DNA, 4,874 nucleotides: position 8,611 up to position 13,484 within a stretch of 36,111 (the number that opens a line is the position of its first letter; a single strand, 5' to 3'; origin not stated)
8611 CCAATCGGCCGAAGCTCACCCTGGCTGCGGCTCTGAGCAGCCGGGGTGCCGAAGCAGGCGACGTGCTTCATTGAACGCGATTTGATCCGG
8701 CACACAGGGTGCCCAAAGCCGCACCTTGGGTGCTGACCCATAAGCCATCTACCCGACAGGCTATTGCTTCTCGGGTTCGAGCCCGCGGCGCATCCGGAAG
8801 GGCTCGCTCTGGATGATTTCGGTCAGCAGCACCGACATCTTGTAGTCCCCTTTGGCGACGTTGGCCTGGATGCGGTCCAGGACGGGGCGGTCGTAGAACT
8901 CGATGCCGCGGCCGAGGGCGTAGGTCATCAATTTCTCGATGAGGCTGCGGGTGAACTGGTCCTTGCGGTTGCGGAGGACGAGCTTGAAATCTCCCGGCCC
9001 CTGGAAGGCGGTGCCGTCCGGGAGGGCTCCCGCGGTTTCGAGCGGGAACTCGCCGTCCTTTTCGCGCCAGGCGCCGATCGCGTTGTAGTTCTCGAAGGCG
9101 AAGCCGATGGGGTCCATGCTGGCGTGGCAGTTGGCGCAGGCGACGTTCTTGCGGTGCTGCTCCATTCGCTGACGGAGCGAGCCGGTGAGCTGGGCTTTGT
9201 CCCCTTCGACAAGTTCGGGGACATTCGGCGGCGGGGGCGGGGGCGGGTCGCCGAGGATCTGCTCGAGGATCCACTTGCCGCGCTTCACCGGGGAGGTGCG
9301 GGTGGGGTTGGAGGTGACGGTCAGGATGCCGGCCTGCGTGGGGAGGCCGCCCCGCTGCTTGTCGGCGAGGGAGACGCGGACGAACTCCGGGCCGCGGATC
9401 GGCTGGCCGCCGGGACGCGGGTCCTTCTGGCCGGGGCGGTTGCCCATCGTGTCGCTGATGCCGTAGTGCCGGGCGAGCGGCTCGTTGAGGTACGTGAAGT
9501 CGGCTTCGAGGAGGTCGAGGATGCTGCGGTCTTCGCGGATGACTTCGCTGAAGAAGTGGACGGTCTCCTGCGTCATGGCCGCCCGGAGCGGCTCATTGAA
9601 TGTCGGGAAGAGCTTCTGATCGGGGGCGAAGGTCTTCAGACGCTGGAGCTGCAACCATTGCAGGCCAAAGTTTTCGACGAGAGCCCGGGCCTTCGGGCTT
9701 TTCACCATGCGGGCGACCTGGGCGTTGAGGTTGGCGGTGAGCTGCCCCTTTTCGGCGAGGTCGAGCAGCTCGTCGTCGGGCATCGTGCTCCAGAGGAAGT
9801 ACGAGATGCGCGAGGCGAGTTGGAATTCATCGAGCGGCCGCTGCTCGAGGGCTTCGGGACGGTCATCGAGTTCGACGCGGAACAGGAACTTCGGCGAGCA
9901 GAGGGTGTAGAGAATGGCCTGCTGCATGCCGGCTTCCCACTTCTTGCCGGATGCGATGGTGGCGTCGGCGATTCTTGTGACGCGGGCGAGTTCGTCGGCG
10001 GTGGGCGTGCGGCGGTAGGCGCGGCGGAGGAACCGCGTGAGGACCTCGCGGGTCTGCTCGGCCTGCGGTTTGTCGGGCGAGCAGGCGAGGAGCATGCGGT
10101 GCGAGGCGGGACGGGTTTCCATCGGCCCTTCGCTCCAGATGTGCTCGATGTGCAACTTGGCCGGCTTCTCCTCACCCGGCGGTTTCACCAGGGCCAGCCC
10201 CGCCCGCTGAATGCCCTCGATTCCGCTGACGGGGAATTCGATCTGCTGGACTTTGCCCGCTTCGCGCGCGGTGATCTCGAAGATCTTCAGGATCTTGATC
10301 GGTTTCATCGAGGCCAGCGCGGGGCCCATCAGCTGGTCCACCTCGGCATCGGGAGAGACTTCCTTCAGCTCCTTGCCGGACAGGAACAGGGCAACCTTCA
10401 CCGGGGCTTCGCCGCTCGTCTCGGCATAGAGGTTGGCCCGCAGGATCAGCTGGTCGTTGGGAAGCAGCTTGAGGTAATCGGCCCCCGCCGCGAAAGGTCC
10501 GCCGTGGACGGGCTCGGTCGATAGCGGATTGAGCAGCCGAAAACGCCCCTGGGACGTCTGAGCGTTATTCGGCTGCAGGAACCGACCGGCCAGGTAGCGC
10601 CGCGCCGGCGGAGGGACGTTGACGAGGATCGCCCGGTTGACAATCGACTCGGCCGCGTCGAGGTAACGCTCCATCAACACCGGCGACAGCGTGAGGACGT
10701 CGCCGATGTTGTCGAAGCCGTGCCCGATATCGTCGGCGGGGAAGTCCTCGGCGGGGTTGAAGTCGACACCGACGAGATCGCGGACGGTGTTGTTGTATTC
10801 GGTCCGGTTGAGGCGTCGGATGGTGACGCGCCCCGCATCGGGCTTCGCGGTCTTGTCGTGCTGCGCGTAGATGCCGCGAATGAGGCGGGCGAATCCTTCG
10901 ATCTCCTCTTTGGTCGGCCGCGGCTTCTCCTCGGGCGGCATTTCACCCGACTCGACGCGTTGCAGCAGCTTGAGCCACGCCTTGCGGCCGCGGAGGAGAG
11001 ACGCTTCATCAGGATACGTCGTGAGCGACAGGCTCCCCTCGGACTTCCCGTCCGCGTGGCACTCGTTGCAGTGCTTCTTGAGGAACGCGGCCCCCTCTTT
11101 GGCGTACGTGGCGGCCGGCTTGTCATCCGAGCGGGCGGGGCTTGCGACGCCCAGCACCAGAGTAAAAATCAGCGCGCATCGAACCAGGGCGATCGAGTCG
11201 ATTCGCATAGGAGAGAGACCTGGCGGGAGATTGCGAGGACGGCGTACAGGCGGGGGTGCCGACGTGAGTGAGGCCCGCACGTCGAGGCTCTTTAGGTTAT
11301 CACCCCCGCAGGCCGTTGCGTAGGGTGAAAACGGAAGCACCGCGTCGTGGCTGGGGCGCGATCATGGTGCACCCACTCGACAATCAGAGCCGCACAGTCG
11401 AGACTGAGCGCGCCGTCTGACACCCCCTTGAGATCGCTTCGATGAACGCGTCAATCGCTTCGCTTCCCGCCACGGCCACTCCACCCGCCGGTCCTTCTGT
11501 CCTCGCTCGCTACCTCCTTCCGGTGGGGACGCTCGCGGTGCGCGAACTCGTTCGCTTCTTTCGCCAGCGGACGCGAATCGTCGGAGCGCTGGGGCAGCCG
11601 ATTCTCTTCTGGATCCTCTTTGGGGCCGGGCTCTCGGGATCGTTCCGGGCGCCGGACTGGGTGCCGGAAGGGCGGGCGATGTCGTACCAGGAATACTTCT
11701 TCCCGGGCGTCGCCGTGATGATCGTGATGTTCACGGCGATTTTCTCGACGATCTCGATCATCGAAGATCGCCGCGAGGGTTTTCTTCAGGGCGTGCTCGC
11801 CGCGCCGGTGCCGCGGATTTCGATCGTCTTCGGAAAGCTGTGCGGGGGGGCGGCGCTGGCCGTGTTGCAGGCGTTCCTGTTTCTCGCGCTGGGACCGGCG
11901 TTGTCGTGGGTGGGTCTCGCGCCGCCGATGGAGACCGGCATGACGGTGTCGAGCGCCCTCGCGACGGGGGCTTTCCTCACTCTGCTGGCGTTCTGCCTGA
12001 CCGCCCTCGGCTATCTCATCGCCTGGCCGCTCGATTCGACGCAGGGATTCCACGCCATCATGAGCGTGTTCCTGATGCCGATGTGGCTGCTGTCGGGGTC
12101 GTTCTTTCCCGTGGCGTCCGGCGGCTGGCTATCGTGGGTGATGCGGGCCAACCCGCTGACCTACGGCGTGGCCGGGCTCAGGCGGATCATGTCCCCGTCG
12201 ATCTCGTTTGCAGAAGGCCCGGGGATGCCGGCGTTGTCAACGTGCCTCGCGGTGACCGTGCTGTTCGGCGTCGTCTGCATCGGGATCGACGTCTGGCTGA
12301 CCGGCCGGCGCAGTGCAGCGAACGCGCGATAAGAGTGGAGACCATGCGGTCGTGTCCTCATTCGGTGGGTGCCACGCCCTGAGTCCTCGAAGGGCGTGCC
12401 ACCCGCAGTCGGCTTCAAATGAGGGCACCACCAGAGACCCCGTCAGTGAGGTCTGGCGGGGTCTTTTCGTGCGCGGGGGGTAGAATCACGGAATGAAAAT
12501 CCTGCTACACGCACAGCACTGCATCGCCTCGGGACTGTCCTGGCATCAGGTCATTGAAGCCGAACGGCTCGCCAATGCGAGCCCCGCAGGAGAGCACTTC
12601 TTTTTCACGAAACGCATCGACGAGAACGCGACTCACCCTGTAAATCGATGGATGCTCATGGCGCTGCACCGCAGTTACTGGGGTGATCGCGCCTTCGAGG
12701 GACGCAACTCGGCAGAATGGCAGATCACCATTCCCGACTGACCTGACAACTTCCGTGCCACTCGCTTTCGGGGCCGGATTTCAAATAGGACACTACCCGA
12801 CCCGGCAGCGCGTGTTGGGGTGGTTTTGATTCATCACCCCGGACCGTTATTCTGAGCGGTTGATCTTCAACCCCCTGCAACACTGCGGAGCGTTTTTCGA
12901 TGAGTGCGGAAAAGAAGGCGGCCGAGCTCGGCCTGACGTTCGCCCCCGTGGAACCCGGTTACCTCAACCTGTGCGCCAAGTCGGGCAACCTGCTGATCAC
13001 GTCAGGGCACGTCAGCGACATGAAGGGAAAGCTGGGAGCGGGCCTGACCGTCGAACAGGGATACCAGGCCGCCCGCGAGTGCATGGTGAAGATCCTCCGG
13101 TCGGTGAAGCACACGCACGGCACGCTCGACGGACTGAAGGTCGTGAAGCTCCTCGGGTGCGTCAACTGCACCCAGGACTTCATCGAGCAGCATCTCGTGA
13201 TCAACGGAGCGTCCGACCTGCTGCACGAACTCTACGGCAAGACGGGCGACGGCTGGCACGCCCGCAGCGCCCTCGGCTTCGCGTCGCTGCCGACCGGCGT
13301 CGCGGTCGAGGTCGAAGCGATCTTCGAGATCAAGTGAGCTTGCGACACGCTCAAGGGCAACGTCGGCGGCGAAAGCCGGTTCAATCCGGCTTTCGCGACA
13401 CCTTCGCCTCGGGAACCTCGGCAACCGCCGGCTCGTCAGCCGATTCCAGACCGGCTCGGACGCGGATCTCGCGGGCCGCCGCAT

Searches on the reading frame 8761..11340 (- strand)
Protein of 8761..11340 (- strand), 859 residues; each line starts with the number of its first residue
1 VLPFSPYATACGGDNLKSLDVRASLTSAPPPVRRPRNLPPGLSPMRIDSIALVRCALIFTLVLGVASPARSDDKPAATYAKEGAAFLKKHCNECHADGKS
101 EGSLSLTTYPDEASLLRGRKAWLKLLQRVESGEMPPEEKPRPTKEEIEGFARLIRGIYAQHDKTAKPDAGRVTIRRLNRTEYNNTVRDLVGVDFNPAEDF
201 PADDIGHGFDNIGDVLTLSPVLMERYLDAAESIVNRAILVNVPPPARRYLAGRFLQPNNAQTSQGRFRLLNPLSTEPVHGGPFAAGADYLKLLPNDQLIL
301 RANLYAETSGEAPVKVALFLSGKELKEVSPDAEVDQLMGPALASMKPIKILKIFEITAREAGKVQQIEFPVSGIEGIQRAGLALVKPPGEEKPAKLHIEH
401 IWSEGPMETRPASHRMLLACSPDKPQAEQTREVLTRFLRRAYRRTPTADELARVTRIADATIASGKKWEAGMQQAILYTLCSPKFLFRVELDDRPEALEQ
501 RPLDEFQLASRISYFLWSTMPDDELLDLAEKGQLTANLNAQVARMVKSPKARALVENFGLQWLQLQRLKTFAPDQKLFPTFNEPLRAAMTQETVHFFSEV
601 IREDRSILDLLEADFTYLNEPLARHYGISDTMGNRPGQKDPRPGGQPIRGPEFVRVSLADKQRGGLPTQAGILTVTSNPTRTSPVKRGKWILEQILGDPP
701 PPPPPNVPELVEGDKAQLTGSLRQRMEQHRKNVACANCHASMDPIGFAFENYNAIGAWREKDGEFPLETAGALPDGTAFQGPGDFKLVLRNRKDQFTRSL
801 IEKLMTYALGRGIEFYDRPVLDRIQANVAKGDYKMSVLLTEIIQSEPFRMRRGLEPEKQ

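Call 11: search_protein_families(library=pfam, proteins=[window:8761-11340:-], max_evalue=0.001)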
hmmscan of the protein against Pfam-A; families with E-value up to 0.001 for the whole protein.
window:8761-11340:- (859 aa): 7 families
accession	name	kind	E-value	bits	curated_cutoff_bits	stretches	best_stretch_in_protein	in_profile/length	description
PF07631.16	PSD4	-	3.1e-46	157.4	23.3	1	503-628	1-128/128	Protein of unknown function (DUF1592)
PF07627.16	PSCyt3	-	2e-36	124.7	27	1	663-762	1-98/98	Protein of unknown function (DUF1588)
PF07626.16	PSD3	-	4.3e-30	104.4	23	1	175-238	1-64/65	Protein of unknown function (DUF1587)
PF07624.16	PSD2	-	1.8e-26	92.1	25.8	1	775-848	1-74/74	Protein of unknown function (DUF1585)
PF07637.16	PSD5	-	3.4e-19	69.4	34.2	1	430-490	2-62/62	Protein of unknown function (DUF1595)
PF13442.11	Cytochrome_CBB3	-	1.8e-05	25.4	27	0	80-149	3-63/68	Cytochrome C oxidase, cbb3-type, subunit III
PF07635.16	PSCyt1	-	6.6e-05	23.9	22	1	91-138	1-59/59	Planctomycete cytochrome C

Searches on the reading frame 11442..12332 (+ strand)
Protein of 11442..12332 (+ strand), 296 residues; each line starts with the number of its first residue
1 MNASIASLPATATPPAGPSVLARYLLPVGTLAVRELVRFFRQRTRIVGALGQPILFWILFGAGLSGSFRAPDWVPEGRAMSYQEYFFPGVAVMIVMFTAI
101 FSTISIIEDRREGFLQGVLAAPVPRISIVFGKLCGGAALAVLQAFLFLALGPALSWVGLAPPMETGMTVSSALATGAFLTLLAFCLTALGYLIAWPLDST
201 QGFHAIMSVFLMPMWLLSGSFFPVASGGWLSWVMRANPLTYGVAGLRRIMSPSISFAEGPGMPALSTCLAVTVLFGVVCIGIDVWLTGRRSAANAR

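Call 11: search_protein_families(library=pfam, proteins=[window:11442-12332:+], max_evalue=0.001)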
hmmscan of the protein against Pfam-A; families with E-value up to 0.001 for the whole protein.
window:11442-12332:+ (296 aa): 4 families
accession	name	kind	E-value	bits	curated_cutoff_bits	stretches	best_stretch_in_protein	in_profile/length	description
PF01061.29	ABC2_membrane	-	2.3e-26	93.1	26.9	1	29-250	4-210/211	ABC-2 type transporter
PF12698.13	ABC2_membrane_3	-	2.6e-17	63.4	31.6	1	77-281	155-343/347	ABC-2 family transporter protein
PF12679.13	ABC2_membrane_2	-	1.7e-09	37.8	27.2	1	89-202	73-183/283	ABC-2 family transporter protein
PF12730.13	ABC2_membrane_4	-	1.6e-05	25.4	27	1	81-195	46-160/179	ABC-2 family transporter protein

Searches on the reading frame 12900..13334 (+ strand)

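Call 46: search_protein_families(library=pfam, proteins=[window:12900-13334:+], max_evalue=0.0001)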
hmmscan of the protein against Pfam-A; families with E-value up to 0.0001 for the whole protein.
window:12900-13334:+ (145 aa): 2 families
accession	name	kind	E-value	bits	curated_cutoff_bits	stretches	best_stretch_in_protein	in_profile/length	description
PF14588.11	YjgF_endoribonc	-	2e-11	44.4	35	1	29-122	28-126/148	YjgF/chorismate_mutase-like, putative endoribonuclease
PF01042.26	Ribonuc_L-PSP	-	1.1e-08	35.5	27.3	1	25-141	14-118/121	Endoribonuclease L-PSP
